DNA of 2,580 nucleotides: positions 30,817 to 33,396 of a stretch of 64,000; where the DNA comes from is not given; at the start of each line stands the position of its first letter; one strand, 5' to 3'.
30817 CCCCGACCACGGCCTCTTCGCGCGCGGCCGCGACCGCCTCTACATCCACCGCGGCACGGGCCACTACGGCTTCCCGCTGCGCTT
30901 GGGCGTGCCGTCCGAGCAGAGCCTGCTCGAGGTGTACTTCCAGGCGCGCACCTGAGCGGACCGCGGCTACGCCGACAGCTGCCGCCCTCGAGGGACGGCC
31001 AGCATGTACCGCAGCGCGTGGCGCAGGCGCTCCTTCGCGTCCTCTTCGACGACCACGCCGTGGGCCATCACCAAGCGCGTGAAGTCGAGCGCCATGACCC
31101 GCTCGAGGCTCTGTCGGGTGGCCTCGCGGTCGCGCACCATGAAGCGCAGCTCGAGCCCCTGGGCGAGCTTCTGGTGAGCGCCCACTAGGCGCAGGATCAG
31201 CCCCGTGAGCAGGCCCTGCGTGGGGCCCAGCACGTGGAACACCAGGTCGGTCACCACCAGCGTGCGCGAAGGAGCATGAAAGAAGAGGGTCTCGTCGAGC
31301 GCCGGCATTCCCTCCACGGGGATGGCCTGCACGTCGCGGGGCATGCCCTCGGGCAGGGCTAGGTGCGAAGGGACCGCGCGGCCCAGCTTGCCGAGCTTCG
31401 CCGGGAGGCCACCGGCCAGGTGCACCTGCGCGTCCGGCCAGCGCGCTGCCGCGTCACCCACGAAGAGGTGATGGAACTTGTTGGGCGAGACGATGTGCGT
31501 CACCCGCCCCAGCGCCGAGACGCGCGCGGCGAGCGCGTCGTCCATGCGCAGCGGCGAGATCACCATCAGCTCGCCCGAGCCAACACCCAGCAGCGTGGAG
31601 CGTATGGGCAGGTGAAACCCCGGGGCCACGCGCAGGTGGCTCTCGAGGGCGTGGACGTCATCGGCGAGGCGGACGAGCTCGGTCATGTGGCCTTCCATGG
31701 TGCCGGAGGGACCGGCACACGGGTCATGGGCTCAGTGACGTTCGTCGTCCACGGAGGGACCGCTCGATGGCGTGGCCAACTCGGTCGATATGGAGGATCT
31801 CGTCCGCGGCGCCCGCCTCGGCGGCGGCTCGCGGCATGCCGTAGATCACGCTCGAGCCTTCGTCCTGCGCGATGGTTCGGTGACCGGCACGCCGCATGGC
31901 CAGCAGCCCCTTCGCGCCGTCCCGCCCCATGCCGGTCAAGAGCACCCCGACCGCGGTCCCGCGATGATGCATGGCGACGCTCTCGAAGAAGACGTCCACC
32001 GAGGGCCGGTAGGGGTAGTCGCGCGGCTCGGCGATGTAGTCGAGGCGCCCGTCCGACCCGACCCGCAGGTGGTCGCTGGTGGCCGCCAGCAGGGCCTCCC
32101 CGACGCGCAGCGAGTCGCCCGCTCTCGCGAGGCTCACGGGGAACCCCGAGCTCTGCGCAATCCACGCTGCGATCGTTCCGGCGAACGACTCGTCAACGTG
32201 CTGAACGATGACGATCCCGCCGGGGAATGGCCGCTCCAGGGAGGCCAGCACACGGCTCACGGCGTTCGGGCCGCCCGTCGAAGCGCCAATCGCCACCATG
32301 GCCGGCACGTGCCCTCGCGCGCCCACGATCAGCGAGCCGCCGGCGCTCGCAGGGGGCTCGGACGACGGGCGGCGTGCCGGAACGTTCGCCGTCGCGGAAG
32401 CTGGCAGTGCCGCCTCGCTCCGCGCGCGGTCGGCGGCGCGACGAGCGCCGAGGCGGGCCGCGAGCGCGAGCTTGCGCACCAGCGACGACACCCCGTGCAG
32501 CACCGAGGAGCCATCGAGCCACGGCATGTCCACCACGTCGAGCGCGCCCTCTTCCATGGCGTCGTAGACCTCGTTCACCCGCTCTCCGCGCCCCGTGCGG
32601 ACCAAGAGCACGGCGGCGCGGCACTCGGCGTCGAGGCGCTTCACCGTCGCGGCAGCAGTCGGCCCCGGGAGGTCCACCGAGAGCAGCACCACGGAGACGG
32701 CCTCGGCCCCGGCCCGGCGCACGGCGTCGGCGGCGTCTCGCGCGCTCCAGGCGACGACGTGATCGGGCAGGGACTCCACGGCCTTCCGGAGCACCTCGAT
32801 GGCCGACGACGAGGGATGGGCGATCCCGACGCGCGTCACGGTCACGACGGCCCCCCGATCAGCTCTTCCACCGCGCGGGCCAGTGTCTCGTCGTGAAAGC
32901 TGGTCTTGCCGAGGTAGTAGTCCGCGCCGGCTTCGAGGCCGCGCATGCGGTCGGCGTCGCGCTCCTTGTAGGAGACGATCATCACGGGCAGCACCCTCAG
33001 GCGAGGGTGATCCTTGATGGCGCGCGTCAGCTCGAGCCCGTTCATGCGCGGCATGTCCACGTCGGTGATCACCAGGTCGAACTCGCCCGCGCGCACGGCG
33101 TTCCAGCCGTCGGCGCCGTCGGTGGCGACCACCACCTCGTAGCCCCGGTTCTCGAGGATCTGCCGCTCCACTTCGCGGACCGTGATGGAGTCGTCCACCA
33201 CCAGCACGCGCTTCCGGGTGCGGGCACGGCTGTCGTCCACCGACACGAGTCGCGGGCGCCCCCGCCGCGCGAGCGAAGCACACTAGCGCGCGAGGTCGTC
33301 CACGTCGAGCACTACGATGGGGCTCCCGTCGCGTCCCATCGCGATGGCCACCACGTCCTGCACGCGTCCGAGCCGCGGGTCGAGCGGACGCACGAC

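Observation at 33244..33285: Single in-frame TAG separates the WspE-like CheA from its receiver domain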

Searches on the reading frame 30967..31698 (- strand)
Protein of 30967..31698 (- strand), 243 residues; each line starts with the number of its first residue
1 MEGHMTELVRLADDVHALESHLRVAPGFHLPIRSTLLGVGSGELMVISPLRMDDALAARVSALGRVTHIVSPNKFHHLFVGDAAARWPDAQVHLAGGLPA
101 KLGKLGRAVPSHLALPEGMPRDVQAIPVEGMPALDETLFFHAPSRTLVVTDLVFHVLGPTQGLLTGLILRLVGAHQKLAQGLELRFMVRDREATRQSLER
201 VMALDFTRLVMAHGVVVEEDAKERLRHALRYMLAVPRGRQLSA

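Call 6: search_protein_families(library=pfam, proteins=[window:30967-31698:-])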
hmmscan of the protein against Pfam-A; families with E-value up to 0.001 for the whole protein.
window:30967-31698:- (243 aa): 1 family
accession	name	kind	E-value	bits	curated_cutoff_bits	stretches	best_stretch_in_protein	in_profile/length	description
PF14234.11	DUF4336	-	3.3e-13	50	28.5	1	28-95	16-90/321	Domain of unknown function (DUF4336)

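Call 26: search_protein_families(library=ncbifam, proteins=[P0134], max_evalue=0.00001)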
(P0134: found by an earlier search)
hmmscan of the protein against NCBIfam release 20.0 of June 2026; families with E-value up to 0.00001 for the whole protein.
P0134 (780 aa): 94 families (the best 25 are shown)
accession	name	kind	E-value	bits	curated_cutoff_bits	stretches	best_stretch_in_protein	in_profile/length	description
NF041336.1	CheA_Halo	equivalog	2.7e-86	290.7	950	2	287-630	325-665/666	chemotaxis protein CheA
NF007835.0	PRK10547.1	equivalog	8.2e-76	256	793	2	276-632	306-657/670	chemotaxis protein CheA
NF041733.1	resp_reg_CseB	equivalog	3.3e-20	72.4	350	1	659-761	2-101/228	two-component system response regulator CseB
NF008099.0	PRK10841.1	equivalog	1.2e-19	69.6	920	1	656-761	823-926/949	two-component system sensor histidine kinase RcsC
TIGR02154.1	PhoB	equivalog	1.7e-19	70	296.2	1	658-770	3-115/226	phosphate regulon transcriptional regulator PhoB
NF007135.0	PRK09581.1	equivalog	2.2e-19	69.6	474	1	659-761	4-106/457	PleD family two-component system response regulator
NF011874.0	PRK15347.1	equivalog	4.5e-19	68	852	1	659-761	692-796/921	two component system sensor kinase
NF045944.1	ResRegRpaBCyano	equivalog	2.6e-18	66.2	330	1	661-763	1-100/229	response regulator transcription factor RpaB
NF007901.0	PRK10610.1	equivalog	2.9e-18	66.2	189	1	658-768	6-116/129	chemotaxis response regulator CheY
NF010076.0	PRK13557.1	subfamily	1.1e-17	63.7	631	1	653-779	411-536/540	histidine kinase famiy protein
NF047465.1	hybrid_HK_LvrA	exception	1.7e-17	62.8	1200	1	649-770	459-579/819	hybrid histidine kinase/response regulator LvrA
NF008302.0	PRK11091.1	equivalog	3.8e-17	61.7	838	1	653-760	521-628/779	aerobic respiration two-component sensor histidine kinase ArcB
NF053854.1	RespRegPhoBBctds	equivalog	4.7e-17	62.1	270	1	660-768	1-108/225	two-component system response regulator PhoB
NF033120.0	vanR_FM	exception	7.4e-17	61.8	460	1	660-771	6-114/231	vancomycin resistance response regulator transcription factor, VanR-F/VanR-M family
NF040689.1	MtrAB_MtrA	equivalog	9.9e-17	61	300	1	660-771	1-109/219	MtrAB system response regulator MtrA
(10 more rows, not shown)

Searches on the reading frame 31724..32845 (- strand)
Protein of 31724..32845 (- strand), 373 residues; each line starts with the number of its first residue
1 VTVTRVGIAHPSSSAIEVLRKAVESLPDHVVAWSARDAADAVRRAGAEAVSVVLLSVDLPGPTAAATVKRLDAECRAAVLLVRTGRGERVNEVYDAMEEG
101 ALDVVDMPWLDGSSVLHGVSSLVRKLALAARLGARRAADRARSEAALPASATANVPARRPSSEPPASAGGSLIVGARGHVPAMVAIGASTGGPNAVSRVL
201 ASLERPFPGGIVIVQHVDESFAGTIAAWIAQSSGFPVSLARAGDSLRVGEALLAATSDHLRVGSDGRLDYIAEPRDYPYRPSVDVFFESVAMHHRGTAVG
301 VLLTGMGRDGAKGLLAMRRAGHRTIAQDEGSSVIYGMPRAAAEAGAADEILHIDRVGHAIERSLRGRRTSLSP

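Call 6: search_protein_families(library=pfam, proteins=[window:31724-32845:-])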
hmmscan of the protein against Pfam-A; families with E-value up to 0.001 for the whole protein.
window:31724-32845:- (373 aa): 2 families
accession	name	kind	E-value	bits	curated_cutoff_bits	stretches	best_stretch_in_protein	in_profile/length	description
PF01339.22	CheB_methylest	-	5.8e-55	186.1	24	1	184-360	1-174/174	CheB methylesterase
PF00072.30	Response_reg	-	0.00052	20.6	30.2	1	15-106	10-98/111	Response regulator receiver domain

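Call 22: find_encoding_contigs(protein=window:31724-32845:-, flank=3500, max_places=10)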
Protein window:31724-32845:- (373 aa): 16 contigs read that carry it; 10 places shown.
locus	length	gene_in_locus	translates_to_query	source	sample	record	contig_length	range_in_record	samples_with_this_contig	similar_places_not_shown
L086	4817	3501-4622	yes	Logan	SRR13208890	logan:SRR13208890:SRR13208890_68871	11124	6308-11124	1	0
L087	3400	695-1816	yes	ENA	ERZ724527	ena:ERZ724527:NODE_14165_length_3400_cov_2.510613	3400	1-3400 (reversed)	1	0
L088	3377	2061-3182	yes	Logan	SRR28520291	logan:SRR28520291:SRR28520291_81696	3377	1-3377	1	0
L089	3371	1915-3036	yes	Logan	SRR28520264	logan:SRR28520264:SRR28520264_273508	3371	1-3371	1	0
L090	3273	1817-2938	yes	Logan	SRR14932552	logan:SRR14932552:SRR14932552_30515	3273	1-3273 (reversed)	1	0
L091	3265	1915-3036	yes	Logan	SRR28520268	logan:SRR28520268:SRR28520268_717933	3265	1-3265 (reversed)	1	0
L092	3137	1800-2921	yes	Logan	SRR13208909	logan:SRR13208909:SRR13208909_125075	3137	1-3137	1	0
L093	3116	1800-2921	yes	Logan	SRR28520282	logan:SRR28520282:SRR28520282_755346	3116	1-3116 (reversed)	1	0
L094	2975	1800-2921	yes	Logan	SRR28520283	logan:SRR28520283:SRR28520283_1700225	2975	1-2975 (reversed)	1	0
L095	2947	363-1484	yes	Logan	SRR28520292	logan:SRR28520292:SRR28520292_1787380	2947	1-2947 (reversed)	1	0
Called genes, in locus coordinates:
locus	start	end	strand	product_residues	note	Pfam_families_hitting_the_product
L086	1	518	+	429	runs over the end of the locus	PF01739:CheR, PF00515:TPR_1 (faint), PF07719:TPR_2 (faint)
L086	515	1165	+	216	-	PF01584:CheW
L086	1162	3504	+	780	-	PF01627:Hpt, PF02518:HATPase_c, PF01584:CheW, PF00072:Response_reg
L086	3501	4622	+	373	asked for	PF01339:CheB_methylest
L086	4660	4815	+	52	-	?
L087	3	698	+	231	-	?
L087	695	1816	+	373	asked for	PF01339:CheB_methylest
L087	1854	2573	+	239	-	PF14234:DUF4336 (faint)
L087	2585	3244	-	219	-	PF00149:Metallophos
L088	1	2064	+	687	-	?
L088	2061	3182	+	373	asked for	PF01339:CheB_methylest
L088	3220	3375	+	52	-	?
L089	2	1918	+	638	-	?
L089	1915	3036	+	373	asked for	PF01339:CheB_methylest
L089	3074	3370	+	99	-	?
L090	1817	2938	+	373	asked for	PF01339:CheB_methylest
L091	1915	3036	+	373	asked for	PF01339:CheB_methylest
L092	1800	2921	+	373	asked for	PF01339:CheB_methylest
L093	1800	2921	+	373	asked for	PF01339:CheB_methylest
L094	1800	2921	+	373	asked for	PF01339:CheB_methylest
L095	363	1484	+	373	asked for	PF01339:CheB_methylest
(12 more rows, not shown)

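Call 26: search_protein_families(library=ncbifam, proteins=[P0134, window:31724-32845:-], max_evalue=0.00001)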
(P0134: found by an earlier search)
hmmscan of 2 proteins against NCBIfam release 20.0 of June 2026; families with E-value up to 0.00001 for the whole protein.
P0134 (780 aa): 94 families (the best 25 are shown)
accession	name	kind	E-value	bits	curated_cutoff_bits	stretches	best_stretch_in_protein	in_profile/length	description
NF041336.1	CheA_Halo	equivalog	2.7e-86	290.7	950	2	287-630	325-665/666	chemotaxis protein CheA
NF007835.0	PRK10547.1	equivalog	8.2e-76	256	793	2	276-632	306-657/670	chemotaxis protein CheA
NF041733.1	resp_reg_CseB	equivalog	3.3e-20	72.4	350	1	659-761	2-101/228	two-component system response regulator CseB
NF008099.0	PRK10841.1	equivalog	1.2e-19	69.6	920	1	656-761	823-926/949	two-component system sensor histidine kinase RcsC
TIGR02154.1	PhoB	equivalog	1.7e-19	70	296.2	1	658-770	3-115/226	phosphate regulon transcriptional regulator PhoB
NF007135.0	PRK09581.1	equivalog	2.2e-19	69.6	474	1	659-761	4-106/457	PleD family two-component system response regulator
NF011874.0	PRK15347.1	equivalog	4.5e-19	68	852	1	659-761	692-796/921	two component system sensor kinase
NF045944.1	ResRegRpaBCyano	equivalog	2.6e-18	66.2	330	1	661-763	1-100/229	response regulator transcription factor RpaB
NF007901.0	PRK10610.1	equivalog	2.9e-18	66.2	189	1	658-768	6-116/129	chemotaxis response regulator CheY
NF010076.0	PRK13557.1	subfamily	1.1e-17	63.7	631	1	653-779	411-536/540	histidine kinase famiy protein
NF047465.1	hybrid_HK_LvrA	exception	1.7e-17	62.8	1200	1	649-770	459-579/819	hybrid histidine kinase/response regulator LvrA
NF008302.0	PRK11091.1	equivalog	3.8e-17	61.7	838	1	653-760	521-628/779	aerobic respiration two-component sensor histidine kinase ArcB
NF053854.1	RespRegPhoBBctds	equivalog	4.7e-17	62.1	270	1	660-768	1-108/225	two-component system response regulator PhoB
NF033120.0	vanR_FM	exception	7.4e-17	61.8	460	1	660-771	6-114/231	vancomycin resistance response regulator transcription factor, VanR-F/VanR-M family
NF040689.1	MtrAB_MtrA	equivalog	9.9e-17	61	300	1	660-771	1-109/219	MtrAB system response regulator MtrA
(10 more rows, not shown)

window:31724-32845:- (373 aa): 2 families
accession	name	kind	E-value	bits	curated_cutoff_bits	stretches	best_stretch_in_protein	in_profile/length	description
NF009206.0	PRK12555.1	subfamily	2.8e-98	329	342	1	5-364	2-336/340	chemotaxis-specific protein-glutamate methyltransferase CheB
NF001965.0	PRK00742.1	subfamily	3.8e-73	246.7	293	1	11-364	11-353/357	chemotaxis-specific protein-glutamate methyltransferase CheB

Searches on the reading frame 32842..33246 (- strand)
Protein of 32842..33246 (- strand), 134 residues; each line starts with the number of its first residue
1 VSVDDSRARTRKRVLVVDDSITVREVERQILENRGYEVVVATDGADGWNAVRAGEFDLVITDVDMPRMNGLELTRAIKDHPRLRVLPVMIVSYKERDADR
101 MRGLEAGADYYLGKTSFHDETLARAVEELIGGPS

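Call 6: search_protein_families(library=pfam, proteins=[window:32842-33246:-])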
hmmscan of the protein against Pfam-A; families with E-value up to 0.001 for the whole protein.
window:32842-33246:- (134 aa): 1 family
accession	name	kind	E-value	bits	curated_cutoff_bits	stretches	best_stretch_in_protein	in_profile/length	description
PF00072.30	Response_reg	-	1.5e-27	96.4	30.2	1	14-125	1-109/111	Response regulator receiver domain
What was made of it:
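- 32842..33246 (-): 3' part: receiver (REC) ORF of 134 codons from the first in-frame GTG. Its sequence is intact and identical to that of the fused allele. Pfam Response_reg 14-125 (call 6).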

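Call 26: search_protein_families(library=ncbifam, proteins=[P0134], max_evalue=0.00001)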
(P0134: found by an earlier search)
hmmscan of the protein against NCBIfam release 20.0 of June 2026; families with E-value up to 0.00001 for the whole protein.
P0134 (780 aa): 94 families (the best 25 are shown)
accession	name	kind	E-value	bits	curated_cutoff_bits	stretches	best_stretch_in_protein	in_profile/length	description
NF041336.1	CheA_Halo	equivalog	2.7e-86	290.7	950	2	287-630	325-665/666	chemotaxis protein CheA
NF007835.0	PRK10547.1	equivalog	8.2e-76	256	793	2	276-632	306-657/670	chemotaxis protein CheA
NF041733.1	resp_reg_CseB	equivalog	3.3e-20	72.4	350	1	659-761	2-101/228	two-component system response regulator CseB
NF008099.0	PRK10841.1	equivalog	1.2e-19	69.6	920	1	656-761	823-926/949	two-component system sensor histidine kinase RcsC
TIGR02154.1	PhoB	equivalog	1.7e-19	70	296.2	1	658-770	3-115/226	phosphate regulon transcriptional regulator PhoB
NF007135.0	PRK09581.1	equivalog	2.2e-19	69.6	474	1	659-761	4-106/457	PleD family two-component system response regulator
NF011874.0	PRK15347.1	equivalog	4.5e-19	68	852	1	659-761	692-796/921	two component system sensor kinase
NF045944.1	ResRegRpaBCyano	equivalog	2.6e-18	66.2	330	1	661-763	1-100/229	response regulator transcription factor RpaB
NF007901.0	PRK10610.1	equivalog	2.9e-18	66.2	189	1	658-768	6-116/129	chemotaxis response regulator CheY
NF010076.0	PRK13557.1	subfamily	1.1e-17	63.7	631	1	653-779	411-536/540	histidine kinase famiy protein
NF047465.1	hybrid_HK_LvrA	exception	1.7e-17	62.8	1200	1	649-770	459-579/819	hybrid histidine kinase/response regulator LvrA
NF008302.0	PRK11091.1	equivalog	3.8e-17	61.7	838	1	653-760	521-628/779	aerobic respiration two-component sensor histidine kinase ArcB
NF053854.1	RespRegPhoBBctds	equivalog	4.7e-17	62.1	270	1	660-768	1-108/225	two-component system response regulator PhoB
NF033120.0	vanR_FM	exception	7.4e-17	61.8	460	1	660-771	6-114/231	vancomycin resistance response regulator transcription factor, VanR-F/VanR-M family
NF040689.1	MtrAB_MtrA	equivalog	9.9e-17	61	300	1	660-771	1-109/219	MtrAB system response regulator MtrA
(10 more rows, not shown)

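Call 46: find_encoding_contigs(protein=window:32842-33246:-, flank=2000, max_places=5)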
Protein window:32842-33246:- (134 aa): no gene with exactly this product is on record in the collection.
